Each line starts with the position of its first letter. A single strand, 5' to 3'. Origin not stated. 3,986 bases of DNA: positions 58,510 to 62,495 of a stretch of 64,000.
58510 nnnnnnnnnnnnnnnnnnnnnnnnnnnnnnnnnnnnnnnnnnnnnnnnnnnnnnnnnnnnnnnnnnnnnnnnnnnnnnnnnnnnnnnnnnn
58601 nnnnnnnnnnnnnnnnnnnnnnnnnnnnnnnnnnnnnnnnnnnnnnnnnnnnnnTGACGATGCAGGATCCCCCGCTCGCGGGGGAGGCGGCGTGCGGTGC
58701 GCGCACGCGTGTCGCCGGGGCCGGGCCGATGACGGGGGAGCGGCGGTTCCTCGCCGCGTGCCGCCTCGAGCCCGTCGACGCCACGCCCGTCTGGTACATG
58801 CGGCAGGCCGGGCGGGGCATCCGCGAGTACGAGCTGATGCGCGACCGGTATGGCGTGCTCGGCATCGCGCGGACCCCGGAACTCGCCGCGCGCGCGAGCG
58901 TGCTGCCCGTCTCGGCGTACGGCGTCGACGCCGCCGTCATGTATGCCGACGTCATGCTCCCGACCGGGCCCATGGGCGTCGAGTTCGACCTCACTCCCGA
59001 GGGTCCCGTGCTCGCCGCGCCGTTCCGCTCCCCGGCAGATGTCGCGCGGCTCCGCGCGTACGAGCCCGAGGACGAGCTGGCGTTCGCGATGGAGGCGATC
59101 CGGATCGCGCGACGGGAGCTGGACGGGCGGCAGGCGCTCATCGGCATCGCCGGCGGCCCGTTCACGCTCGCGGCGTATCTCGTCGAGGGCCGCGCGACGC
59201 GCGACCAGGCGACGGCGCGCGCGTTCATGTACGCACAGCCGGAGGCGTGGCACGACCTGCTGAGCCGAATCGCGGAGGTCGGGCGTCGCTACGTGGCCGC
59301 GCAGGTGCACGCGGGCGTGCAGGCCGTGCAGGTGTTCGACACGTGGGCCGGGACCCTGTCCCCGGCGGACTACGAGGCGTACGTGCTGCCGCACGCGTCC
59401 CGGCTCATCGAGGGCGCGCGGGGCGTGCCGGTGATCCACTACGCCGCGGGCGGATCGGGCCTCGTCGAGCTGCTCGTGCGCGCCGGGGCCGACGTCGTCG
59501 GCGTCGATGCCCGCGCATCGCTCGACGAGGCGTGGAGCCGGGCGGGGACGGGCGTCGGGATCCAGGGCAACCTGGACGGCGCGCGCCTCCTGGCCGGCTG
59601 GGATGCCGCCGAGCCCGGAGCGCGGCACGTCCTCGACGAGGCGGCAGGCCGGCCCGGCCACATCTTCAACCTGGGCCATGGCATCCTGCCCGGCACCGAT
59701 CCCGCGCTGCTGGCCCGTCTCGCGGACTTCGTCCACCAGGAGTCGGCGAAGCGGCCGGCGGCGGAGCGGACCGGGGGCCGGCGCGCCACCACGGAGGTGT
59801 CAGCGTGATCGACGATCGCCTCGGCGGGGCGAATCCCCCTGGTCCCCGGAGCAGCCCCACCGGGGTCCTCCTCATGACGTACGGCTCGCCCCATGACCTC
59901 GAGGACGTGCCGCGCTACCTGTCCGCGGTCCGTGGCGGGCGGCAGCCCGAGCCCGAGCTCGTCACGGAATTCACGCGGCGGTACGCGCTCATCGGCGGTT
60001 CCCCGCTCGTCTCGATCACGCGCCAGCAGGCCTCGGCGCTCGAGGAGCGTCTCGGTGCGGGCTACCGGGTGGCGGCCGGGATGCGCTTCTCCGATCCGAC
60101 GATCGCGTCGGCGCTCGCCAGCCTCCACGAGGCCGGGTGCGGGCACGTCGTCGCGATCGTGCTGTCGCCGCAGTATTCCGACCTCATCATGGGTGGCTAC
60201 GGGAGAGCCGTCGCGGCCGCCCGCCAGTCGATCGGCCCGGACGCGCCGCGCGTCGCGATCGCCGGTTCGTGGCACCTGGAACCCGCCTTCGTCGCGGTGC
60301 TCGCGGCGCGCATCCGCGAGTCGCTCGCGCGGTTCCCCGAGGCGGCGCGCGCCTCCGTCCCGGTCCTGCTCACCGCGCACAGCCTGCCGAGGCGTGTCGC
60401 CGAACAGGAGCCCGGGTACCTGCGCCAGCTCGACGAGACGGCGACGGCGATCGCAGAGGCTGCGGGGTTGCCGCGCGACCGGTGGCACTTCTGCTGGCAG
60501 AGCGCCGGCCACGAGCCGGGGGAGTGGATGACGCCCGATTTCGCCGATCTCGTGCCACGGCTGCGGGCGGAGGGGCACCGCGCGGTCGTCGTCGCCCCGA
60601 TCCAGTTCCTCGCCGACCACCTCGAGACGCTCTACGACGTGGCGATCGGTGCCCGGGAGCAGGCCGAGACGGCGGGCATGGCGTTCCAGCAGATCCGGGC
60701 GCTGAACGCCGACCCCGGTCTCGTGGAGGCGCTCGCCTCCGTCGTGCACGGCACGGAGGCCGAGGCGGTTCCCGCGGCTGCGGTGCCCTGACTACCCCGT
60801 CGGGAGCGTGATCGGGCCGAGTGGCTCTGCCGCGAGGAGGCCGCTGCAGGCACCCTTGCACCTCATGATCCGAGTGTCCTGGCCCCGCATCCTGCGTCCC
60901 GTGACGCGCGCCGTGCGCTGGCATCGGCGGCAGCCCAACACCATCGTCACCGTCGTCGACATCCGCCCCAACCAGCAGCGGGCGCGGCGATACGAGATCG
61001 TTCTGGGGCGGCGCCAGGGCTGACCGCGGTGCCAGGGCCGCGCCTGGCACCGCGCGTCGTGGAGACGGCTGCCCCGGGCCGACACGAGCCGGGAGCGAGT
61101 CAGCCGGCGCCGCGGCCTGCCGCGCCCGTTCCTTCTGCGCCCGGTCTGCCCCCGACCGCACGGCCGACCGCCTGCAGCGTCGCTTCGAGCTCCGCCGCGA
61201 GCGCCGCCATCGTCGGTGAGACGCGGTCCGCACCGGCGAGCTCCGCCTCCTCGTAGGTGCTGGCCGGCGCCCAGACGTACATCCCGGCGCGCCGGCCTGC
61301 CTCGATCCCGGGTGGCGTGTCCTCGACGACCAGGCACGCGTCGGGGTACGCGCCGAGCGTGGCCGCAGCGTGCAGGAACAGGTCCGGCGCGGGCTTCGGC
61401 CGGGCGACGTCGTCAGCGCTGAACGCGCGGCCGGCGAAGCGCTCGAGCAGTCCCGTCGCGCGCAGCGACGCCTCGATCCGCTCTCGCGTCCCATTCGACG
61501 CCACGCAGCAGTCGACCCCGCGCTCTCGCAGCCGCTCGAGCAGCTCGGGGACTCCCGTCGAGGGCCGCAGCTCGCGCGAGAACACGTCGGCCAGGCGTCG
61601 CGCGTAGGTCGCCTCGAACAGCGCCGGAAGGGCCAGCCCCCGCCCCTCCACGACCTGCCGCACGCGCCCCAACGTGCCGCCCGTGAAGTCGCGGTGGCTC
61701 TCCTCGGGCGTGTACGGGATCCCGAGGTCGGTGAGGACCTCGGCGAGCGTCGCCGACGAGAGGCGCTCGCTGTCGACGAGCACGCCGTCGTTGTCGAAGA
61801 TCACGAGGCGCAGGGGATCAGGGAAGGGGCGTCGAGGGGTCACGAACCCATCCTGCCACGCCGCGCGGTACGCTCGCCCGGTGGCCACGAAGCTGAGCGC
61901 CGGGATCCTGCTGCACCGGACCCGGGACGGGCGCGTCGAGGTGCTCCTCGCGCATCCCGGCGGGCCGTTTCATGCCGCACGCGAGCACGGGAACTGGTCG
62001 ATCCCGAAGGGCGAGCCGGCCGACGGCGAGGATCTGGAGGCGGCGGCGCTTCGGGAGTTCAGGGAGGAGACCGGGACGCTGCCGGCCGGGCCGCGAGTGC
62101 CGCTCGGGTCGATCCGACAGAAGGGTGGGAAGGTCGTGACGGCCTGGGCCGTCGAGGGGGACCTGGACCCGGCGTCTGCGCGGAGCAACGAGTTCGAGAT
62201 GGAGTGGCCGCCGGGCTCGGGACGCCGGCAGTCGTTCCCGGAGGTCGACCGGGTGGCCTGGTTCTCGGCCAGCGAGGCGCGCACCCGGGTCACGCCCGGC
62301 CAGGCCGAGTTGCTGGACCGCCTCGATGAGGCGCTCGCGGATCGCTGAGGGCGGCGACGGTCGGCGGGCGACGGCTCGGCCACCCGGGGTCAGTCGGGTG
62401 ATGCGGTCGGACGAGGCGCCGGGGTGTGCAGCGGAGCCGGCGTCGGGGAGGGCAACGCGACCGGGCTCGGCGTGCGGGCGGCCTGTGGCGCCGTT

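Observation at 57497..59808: Tandem duplicated uroporphyrinogen decarboxylase genes (hemE, hemE') inside a single heme operon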

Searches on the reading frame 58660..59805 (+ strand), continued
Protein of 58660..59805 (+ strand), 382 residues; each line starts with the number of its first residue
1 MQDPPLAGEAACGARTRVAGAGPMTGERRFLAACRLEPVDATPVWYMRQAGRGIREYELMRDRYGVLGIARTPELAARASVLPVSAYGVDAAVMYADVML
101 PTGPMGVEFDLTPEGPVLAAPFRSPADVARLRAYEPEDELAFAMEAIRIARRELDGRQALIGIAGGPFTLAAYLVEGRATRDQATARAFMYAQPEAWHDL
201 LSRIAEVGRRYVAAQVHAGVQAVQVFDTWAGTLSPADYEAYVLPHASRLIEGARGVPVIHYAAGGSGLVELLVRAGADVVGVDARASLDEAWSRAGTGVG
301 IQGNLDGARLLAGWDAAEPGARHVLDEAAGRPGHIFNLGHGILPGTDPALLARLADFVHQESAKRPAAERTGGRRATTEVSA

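Call 77: fold_search(model_id=the predicted structure, library=pdb)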
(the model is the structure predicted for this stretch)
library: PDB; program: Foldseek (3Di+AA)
matches with E <= 10: 1718; with E <= 0.001: 285
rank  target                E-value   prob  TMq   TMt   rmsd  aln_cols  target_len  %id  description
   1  6w2o                  2.4e-28  1.00  0.84  0.85   2.8       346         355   43  Crystal structure of uroporphyrinogen III decarboxylate (hemE) from Stenotrophomonas maltophilia (released 2020-04-22)
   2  3cyv                  6.5e-28  1.00  0.84  0.85   3.1       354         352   35  Crystal structure of uroporphyrinogen decarboxylase from Shigella flexineri: new insights into its catalytic mechanism (released 2009-04-28)
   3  4wsh_A                1.9e-27  1.00  0.85  0.86   3.1       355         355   39  Crystal structure of Probable Uroporphyrinogen decarboxylase (UPD) (URO-D) from Pseudomonas aeruginosa (released 2014-11-19)
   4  4zr8_A                3.8e-27  1.00  0.85  0.86   2.7       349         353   37  Structure of uroporphyrinogen decarboxylase from Acinetobacter baumannii (released 2015-06-03)
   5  2inf_A                4.7e-27  1.00  0.85  0.88   2.6       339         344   41  Crystal Structure of Uroporphyrinogen Decarboxylase from Bacillus subtilis (released 2006-10-24)
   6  1jpk                  5.8e-27  1.00  0.85  0.86   2.4       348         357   34  Gly156Asp mutant of Human UroD, human uroporphyrinogen III decarboxylase (released 2001-12-19)
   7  1jpi                  6.2e-27  1.00  0.86  0.86   2.4       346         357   34  Phe232Leu mutant of human UROD, human uroporphyrinogen III decarboxylase (released 2001-12-19)
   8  4zr8_B                1.6e-26  1.00  0.84  0.85   2.9       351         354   37  Structure of uroporphyrinogen decarboxylase from Acinetobacter baumannii (released 2015-06-03)
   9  1j93                  1.8e-26  1.00  0.84  0.87   2.7       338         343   33  Crystal Structure and Substrate Binding Modeling of the Uroporphyrinogen-III Decarboxylase from Nicotiana tabacum: Impli (released 2001-10-17)
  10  4wsh_B                3.0e-26  1.00  0.84  0.86   2.9       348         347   38  Crystal structure of Probable Uroporphyrinogen decarboxylase (UPD) (URO-D) from Pseudomonas aeruginosa (released 2014-11-19)
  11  1jph                  3.6e-26  1.00  0.85  0.86   2.5       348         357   34  Ile260Thr mutant of Human UroD, human uroporphyrinogen III decarboxylase (released 2001-12-19)
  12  1uro                  7.7e-26  1.00  0.85  0.86   2.4       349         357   34  UROPORPHYRINOGEN DECARBOXYLASE (released 1998-08-26)
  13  4exq                  8.6e-26  1.00  0.85  0.85   2.9       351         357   38  CRYSTAL STRUCTURE of UROPORPHYRINOGEN DECARBOXYLASE (UPD) FROM BURKHOLDERIA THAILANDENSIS E264 (released 2012-05-16)
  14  1r3y                  1.6e-25  1.00  0.85  0.86   2.4       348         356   34  Uroporphyrinogen Decarboxylase in complex with coproporphyrinogen-III (released 2003-12-09)
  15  1r3w                  1.9e-25  1.00  0.86  0.87   2.4       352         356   34  Uroporphyrinogen Decarboxylase Y164F mutant in complex with coproporphyrinogen-III (released 2003-12-09)
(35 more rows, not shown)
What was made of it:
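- Closest known: MtaA/CmuA/MtbA methylcobamide:CoM methyltransferases. Same: They share the URO-D fold (TM 0.75, call 77) and show that HemE paralogues can take on a new function.
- The structural match to MtaA is much weaker than to UroD (TM 0.75 at 19% identity against TM 0.85 at 34-43% identity, call 77).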

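Call 78: search_protein_families(library=pfam, proteins=[P0251, P0258, P0358, P0255], max_evalue=0.00001)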
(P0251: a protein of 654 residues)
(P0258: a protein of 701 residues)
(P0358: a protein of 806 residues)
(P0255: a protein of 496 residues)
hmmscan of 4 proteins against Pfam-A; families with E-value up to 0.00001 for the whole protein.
P0251 (654 aa): 2 families
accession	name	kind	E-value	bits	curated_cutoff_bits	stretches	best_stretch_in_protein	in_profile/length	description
PF01208.23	URO-D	-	2.2e-127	425.3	23.9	1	310-645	3-346/346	Uroporphyrinogen decarboxylase (URO-D)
PF02602.20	HEM4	-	1.3e-39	136.1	27.5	1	20-262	2-230/231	Uroporphyrinogen-III synthase HemD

P0258 (701 aa): 2 families
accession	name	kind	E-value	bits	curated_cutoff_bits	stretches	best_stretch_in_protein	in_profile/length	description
PF01208.23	URO-D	-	1.7e-120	402.6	23.9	1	24-358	3-345/346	Uroporphyrinogen decarboxylase (URO-D)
PF00762.24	Ferrochelatase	-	8.2e-79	265.3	27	1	386-681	3-315/317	Ferrochelatase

P0358 (806 aa): 3 families
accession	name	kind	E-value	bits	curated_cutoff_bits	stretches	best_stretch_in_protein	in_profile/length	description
PF01208.23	URO-D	-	5.3e-112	374.7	23.9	1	1-316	23-345/346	Uroporphyrinogen decarboxylase (URO-D)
PF04055.27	Radical_SAM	-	1e-23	84.8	29.5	1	402-573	2-164/166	Radical SAM superfamily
PF06969.22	HemN_C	-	8.2e-11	42.2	24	1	709-778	1-67/67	HemN C-terminal domain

P0255 (496 aa): 2 families
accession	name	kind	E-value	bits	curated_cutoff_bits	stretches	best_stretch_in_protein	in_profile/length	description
PF01208.23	URO-D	-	6.4e-120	400.7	23.9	1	157-492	3-345/346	Uroporphyrinogen decarboxylase (URO-D)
PF02602.20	HEM4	-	2.4e-07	30.5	27.5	1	55-124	159-222/231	Uroporphyrinogen-III synthase HemD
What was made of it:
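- HemE-HemH, HemD-HemE and HemE-HemN fusion proteins exist elsewhere, so UroD can be physically tied to pathway neighbours (call 78).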

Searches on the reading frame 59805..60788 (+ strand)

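Call 11: search_protein_families(library=ncbifam, proteins=[window:59874-60788:+])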
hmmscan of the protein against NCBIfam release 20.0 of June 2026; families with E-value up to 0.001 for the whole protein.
window:59874-60788:+ (305 aa): 3 families
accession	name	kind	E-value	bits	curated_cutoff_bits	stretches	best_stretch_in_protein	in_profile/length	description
NF009095.0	PRK12435.1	subfamily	1.2e-54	185.6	455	1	1-294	10-306/311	ferrochelatase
TIGR00109.1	hemH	equivalog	8.3e-52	176.6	124.6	1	1-292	11-318/322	ferrochelatase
NF000689.1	PRK00035.2-1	equivalog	1.1e-43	149.4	408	1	2-292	9-308/311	ferrochelatase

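Call 78: search_protein_families(library=pfam, proteins=[window:59805-60788:+], max_evalue=0.00001)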
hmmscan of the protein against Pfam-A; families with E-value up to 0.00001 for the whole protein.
window:59805-60788:+ (328 aa): 1 family
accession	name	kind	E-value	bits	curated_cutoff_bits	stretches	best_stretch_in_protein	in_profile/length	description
PF00762.24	Ferrochelatase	-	1.1e-70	238.6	27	1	19-315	2-314/317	Ferrochelatase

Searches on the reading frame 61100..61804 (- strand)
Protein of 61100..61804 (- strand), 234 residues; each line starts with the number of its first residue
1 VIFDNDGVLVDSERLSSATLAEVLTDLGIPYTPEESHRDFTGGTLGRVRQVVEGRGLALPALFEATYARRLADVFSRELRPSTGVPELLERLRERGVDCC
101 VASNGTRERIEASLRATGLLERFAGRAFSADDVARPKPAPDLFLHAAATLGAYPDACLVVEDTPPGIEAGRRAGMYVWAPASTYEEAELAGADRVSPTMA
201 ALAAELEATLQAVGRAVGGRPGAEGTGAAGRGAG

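Call 11: search_protein_families(library=ncbifam, proteins=[window:61100-61804:-])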
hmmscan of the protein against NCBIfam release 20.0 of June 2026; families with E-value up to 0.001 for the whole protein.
window:61100-61804:- (234 aa): 31 families (the best 25 are shown)
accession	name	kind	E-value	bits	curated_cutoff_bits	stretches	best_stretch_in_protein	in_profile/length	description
NF007854.0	PRK10563.1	equivalog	1.7e-28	99.8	211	1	2-178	8-183/221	6-phosphogluconate phosphatase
TIGR02009.1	PGMB-YQAB-SF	subfamily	1e-22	81.2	153.35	1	1-177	4-183/186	beta-phosphoglucomutase family hydrolase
TIGR01509.1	HAD-SF-IA-v3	subfamily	3.7e-20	72.6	29.4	1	22-177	8-151/154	HAD-IA family hydrolase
TIGR01454.1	AHBA_synth_RP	hypoth_equivalog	8.9e-20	71.2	246.65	1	1-179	1-173/205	AHBA synthesis associated protein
NF008087.0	PRK10826.1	equivalog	6.5e-19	68.4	191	1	1-182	10-194/222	hexitol phosphatase HxpB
TIGR01990.1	bPGM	equivalog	6.8e-18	65.3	189.4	1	1-177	4-183/187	beta-phosphoglucomutase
NF053653.1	InDiPhoBT2121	equivalog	4.4e-15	55.8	245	1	2-206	5-215/216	inorganic diphosphatase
TIGR01449.2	PGP_bact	equivalog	1.8e-14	53.8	180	1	2-187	2-191/213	phosphoglycolate phosphatase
NF008000.0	PRK10725.1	equivalog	2.4e-14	53.9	215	1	1-176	8-181/188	fructose-1-phosphate/6-phosphogluconate phosphatase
NF046057.1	bifunc_MtlD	equivalog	2.4e-14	52.7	800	1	2-174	11-185/683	bifunctional mannitol-1-phosphate dehydrogenase/phosphatase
NF009695.0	PRK13222.1-2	equivalog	3.2e-13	49.7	225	1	2-190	10-203/226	phosphoglycolate phosphatase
NF008610.0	PRK11587.1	equivalog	1.3e-12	47.6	282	1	84-200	87-201/219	sugar phosphatase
TIGR02253.1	CTE7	subfamily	2.2e-11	44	169.75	1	64-188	82-203/221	TIGR02253 family HAD-type hydrolase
TIGR01422.2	phosphonatase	equivalog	3.1e-11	43.1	220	1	67-178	85-197/251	phosphonoacetaldehyde hydrolase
NF009804.0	PRK13288.1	equivalog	9.1e-11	41.6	218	1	2-177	7-178/215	pyrophosphatase PpaX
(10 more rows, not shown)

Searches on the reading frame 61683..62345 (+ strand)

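Call 11: search_protein_families(library=ncbifam, proteins=[window:61683-62345:+])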
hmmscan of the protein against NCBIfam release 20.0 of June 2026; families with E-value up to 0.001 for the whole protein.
window:61683-62345:+ (221 aa): 3 families
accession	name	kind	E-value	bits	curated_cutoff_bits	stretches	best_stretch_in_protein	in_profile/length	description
NF041652.1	Nud_hyd_Dein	equivalog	2.4e-05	24.6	200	1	66-131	10-71/152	Nudix hydrolase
NF052459.1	OxoGTPPhMutT1Mycb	equivalog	3.8e-05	22.9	475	1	73-164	4-95/292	8-oxo-(d)GTP phosphatase MutT1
NF001938.0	PRK00714.1-5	equivalog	8.1e-05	22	116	1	97-132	39-74/172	RNA pyrophosphohydrolase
